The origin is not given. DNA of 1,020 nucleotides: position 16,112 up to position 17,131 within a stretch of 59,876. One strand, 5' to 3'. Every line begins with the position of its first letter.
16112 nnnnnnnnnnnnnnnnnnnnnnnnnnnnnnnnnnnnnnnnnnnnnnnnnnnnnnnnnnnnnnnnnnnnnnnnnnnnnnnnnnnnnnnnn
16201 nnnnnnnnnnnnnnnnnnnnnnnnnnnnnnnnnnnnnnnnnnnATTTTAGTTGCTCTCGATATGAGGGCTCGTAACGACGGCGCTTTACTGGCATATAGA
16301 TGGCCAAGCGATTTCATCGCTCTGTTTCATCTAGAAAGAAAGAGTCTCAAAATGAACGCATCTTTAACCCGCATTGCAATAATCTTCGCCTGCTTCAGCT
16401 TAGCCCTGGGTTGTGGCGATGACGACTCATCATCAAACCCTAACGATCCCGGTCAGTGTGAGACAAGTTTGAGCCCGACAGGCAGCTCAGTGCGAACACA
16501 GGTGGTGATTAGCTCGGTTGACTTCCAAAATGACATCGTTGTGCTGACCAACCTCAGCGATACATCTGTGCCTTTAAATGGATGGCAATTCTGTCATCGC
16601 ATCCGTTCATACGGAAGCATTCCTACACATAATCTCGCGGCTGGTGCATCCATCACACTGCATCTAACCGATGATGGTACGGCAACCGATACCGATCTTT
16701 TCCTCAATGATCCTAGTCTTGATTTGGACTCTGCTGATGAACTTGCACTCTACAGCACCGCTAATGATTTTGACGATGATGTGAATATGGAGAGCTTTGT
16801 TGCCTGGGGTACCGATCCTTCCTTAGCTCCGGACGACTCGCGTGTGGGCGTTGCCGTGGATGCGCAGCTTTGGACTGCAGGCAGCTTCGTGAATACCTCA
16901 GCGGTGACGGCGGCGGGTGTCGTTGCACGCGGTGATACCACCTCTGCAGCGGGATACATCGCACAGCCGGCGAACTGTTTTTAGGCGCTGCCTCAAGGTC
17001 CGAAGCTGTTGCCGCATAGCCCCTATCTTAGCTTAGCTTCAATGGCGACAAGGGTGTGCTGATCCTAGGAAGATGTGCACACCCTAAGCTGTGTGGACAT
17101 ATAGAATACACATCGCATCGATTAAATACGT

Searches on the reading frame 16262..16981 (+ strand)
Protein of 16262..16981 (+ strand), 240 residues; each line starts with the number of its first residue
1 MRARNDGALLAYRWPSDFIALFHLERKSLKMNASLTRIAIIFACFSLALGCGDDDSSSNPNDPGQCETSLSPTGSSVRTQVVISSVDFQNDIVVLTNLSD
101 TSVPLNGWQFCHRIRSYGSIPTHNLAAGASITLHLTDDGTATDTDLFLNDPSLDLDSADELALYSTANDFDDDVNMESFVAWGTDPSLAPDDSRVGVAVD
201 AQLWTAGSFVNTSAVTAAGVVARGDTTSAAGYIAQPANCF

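Call 83: search_protein_families(library=pfam, max_evalue=0.00001, proteins=[window:16262-16981:+])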
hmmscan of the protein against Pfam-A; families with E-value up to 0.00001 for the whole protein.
window:16262-16981:+ (240 aa): 1 family
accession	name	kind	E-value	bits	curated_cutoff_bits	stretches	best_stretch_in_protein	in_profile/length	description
PF00932.25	LTD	-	8e-08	33.1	34.3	1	76-167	3-98/109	Lamin Tail Domain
